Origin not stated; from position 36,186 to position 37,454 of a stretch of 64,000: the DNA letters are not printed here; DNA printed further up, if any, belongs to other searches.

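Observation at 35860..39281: Envelope module A: OM barrel + DUF3300 + DUF2950 + Gly-zipper protein, one of two paralogous modules in the window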

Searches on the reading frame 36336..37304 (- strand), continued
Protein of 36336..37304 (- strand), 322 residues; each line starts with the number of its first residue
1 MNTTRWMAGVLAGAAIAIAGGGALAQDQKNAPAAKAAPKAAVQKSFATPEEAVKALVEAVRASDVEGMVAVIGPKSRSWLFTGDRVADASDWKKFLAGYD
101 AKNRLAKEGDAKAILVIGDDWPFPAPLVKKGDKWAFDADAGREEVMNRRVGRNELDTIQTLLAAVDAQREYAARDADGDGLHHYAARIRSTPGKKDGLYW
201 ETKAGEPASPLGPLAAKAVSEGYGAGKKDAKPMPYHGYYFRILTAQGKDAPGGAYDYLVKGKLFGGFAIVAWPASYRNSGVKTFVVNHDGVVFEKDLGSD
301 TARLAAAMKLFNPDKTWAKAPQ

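Call 36: find_encoding_contigs(protein=P0062, flank=10000, max_places=2)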
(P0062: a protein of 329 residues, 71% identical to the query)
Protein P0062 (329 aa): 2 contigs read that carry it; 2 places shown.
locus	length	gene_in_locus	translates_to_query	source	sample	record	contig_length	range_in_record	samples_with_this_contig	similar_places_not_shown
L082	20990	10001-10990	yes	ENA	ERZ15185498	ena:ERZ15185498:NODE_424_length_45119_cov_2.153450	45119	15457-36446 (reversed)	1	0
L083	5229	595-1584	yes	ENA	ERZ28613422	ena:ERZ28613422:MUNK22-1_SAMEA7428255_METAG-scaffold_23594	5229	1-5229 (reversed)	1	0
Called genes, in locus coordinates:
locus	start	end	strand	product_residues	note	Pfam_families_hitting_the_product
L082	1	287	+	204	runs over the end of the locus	-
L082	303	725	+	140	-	PF00903:Glyoxalase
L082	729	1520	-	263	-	PF01261:AP_endonuc_2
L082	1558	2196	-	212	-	PF07021:MetW, PF13489:Methyltransf_23, PF13847:Methyltransf_31, PF08241:Methyltransf_11, PF13649:Methyltransf_25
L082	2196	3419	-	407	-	PF00561:Abhydrolase_1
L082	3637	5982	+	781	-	PF01590:GAF (weak), PF13581:HATPase_c_2 (faint), PF08447:PAS_3, PF00512:HisKA (weak), PF02518:HATPase_c, PF00072:Response_reg, PF00196:GerE, PF08281:Sigma70_r4_2 (weak)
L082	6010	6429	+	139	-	PF00072:Response_reg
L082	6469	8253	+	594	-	PF00884:Sulfatase, PF16347:SGSH_C (faint)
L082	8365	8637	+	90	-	-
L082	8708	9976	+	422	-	PF11737:DUF3300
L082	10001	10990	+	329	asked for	PF11453:DUF2950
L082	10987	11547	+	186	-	PF04366:Ysc84 (weak)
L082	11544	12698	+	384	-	PF01103:Omp85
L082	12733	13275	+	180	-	PF13302:Acetyltransf_3, PF00583:Acetyltransf_1, PF13508:Acetyltransf_7 (weak)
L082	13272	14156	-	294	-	PF03976:PPK2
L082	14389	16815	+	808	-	PF11339:DUF3141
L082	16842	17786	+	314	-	PF01515:PTA_PTB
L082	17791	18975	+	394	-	PF00871:Acetate_kinase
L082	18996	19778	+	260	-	PF00106:adh_short, PF13561:adh_short_C2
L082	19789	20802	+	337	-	-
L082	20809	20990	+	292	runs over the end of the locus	PF01758:SBF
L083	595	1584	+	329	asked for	PF11453:DUF2950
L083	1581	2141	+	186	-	PF04366:Ysc84 (weak)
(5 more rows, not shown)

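Call 53: search_solved_structures(query=A1, max_evalue=10, show_alignments=4)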
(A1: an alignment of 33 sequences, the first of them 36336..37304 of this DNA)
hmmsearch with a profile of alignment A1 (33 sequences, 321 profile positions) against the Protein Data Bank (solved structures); distinct sequences matched with E-value up to 10: 5.
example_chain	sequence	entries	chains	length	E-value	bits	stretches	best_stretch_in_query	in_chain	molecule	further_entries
2nv9_A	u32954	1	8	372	0.28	13.3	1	197-272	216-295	A207R protein, arginine decarboxylase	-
2nva_A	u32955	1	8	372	0.28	13.3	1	197-272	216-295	arginine decarboxylase, A207R protein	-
3e4o_A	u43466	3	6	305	0.94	11.6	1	184-235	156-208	C4-dicarboxylate transport sensor protein dctB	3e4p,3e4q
6an9_A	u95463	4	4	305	1.2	11.2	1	59-110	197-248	Polyphosphate:AMP phosphotransferase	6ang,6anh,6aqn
6au0_A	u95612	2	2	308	1.2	11.2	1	59-110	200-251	Polyphosphate:AMP phosphotransferase | PPK3 Class III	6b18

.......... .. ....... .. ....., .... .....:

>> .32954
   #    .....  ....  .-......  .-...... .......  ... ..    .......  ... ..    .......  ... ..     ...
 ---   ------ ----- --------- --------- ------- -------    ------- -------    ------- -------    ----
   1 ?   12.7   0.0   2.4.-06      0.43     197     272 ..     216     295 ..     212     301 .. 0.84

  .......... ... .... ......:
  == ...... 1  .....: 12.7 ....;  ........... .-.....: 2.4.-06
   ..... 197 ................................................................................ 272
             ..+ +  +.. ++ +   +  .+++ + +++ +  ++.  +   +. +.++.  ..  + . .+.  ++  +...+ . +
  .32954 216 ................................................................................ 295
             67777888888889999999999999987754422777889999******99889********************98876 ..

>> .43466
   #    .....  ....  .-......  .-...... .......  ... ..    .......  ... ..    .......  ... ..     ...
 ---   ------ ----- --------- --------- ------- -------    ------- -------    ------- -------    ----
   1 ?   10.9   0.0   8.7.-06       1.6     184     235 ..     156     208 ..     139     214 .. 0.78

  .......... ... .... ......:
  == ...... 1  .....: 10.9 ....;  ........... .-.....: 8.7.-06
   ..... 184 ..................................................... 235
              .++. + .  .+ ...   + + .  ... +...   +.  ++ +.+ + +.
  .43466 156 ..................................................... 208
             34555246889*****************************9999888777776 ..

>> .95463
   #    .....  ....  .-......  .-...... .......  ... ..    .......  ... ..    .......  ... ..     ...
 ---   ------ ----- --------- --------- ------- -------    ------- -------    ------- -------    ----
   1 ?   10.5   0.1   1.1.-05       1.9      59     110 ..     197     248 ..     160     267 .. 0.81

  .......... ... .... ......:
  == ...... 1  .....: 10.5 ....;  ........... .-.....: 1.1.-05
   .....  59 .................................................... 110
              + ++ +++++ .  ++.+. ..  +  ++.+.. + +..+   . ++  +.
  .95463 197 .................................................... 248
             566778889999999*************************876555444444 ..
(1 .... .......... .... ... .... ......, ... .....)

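Call 76: find_encoding_contigs(protein=P0040, flank=6000, max_places=4)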
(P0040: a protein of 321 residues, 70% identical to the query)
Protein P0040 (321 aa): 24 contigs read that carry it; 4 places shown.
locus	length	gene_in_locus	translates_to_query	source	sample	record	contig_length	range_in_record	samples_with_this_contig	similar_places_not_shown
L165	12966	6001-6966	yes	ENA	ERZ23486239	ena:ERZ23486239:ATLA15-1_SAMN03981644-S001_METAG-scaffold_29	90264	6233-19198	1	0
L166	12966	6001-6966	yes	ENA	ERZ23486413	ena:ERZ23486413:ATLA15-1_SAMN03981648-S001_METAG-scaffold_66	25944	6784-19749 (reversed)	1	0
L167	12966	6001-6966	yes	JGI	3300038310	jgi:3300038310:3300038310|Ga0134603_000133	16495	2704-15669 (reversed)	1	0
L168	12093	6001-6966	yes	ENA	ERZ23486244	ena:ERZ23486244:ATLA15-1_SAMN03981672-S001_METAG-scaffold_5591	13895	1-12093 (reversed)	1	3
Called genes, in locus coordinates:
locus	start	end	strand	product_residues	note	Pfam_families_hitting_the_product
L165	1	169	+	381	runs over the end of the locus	-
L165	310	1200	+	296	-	-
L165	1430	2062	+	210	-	PF11604:CusF_Ec (faint)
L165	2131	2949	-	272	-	-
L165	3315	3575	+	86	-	-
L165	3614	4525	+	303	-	PF13557:Phenol_MetA_deg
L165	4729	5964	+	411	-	-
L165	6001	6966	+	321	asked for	PF11453:DUF2950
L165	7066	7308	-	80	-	PF16998:17kDa_Anti_2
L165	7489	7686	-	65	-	-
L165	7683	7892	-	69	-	PF09851:SHOCT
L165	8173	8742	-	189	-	PF04366:Ysc84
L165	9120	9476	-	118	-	-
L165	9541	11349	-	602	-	PF00474:SSF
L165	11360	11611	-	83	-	PF13937:DUF4212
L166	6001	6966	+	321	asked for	PF11453:DUF2950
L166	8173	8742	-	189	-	PF04366:Ysc84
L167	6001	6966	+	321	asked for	PF11453:DUF2950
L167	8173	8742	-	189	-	PF04366:Ysc84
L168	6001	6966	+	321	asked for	PF11453:DUF2950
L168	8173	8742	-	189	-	PF04366:Ysc84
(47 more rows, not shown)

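Call 77: find_encoding_contigs(protein=P0046, flank=6000, max_places=2)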
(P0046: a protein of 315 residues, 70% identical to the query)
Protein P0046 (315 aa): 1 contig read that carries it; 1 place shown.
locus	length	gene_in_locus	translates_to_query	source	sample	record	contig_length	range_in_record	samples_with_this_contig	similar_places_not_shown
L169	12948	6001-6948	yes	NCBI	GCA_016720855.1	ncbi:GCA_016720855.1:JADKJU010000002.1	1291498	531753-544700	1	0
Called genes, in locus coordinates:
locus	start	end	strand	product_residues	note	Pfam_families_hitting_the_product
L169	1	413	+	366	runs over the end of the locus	-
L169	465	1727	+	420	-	PF13000:Acatn, PF07690:MFS_1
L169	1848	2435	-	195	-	PF07021:MetW, PF13489:Methyltransf_23, PF13847:Methyltransf_31, PF08241:Methyltransf_11, PF08242:Methyltransf_12 (weak), PF13649:Methyltransf_25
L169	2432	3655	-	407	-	PF00561:Abhydrolase_1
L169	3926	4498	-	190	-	PF13505:OMP_b-brl, PF01389:OmpA_membrane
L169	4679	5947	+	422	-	-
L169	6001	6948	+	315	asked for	PF11453:DUF2950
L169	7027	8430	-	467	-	PF00939:Na_sulph_symp, PF03600:CitMHS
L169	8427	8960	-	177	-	-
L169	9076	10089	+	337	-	-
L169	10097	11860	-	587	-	PF05524:PEP-utilisers_N, PF00391:PEP-utilizers, PF02896:PEP-utilizers_C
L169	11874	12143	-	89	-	PF00381:PTS-HPr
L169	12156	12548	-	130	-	PF03610:EIIA-man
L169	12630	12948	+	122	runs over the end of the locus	PF06155:GBBH-like_N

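Call 78: find_encoding_contigs(protein=P0042, flank=6000, max_places=2)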
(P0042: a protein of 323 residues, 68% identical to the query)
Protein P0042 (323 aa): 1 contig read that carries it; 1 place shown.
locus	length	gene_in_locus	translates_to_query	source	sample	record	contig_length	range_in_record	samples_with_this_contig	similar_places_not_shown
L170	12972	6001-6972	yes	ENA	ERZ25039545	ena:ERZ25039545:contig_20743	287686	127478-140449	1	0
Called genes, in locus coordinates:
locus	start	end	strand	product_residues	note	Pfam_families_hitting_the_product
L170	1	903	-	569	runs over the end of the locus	PF07244:POTRA (faint), PF01103:Omp85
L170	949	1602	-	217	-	PF00072:Response_reg, PF08281:Sigma70_r4_2 (weak), PF00196:GerE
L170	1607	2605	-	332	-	PF00512:HisKA (weak), PF02518:HATPase_c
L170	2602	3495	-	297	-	PF08447:PAS_3 (weak)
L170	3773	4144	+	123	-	-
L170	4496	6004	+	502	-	PF11737:DUF3300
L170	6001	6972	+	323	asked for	PF11453:DUF2950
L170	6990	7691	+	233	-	PF11769:DUF3313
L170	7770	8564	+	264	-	PF10677:DUF2490 (weak)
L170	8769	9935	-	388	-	PF02824:TGS, PF19296:RelA_AH, PF28438:RelA_RIS, PF01842:ACT (weak), PF13291:ACT_4, PF22629:ACT_AHAS_ss (weak)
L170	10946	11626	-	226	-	PF12697:Abhydrolase_6 (weak)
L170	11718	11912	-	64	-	-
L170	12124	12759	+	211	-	PF00106:adh_short, PF08659:KR (weak), PF13561:adh_short_C2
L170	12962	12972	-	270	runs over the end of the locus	PF00149:Metallophos, PF12850:Metallophos_2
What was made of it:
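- On Omp85 superfamily (BamA/TamA type): The relative in L170 does carry a faint POTRA hit (call 78).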

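Call 79: find_encoding_contigs(protein=P0069, flank=6000, max_places=2)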
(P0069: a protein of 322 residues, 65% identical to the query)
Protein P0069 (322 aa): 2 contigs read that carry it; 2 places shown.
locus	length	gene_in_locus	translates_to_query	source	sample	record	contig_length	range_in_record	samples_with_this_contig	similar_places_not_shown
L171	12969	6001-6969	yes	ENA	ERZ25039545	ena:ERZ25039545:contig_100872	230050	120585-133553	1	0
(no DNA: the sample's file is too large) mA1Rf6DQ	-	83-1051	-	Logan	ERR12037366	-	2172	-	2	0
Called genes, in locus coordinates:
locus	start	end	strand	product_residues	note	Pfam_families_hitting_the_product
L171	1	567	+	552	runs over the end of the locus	PF01590:GAF, PF13185:GAF_2 (faint), PF08448:PAS_4, PF08447:PAS_3, PF00512:HisKA (weak), PF02518:HATPase_c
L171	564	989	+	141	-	PF00072:Response_reg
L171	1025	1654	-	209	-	PF00072:Response_reg, PF08281:Sigma70_r4_2 (weak), PF00196:GerE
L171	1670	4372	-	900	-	PF01590:GAF (faint), PF13185:GAF_2 (faint), PF13492:GAF_3 (faint), PF08447:PAS_3, PF08448:PAS_4 (faint), PF00512:HisKA, PF02518:HATPase_c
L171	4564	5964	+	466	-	PF11737:DUF3300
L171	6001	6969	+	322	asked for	PF11453:DUF2950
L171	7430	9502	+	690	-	PF00353:HemolysinCabind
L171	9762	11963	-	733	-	PF13328:HD_4, PF04607:RelA_SpoT, PF02824:TGS, PF19296:RelA_AH, PF28438:RelA_RIS, PF13291:ACT_4, PF22629:ACT_AHAS_ss (weak)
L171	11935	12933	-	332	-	PF00561:Abhydrolase_1 (weak), PF12146:Hydrolase_4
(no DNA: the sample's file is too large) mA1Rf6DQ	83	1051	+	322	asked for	PF11453:DUF2950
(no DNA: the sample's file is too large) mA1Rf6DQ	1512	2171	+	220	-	?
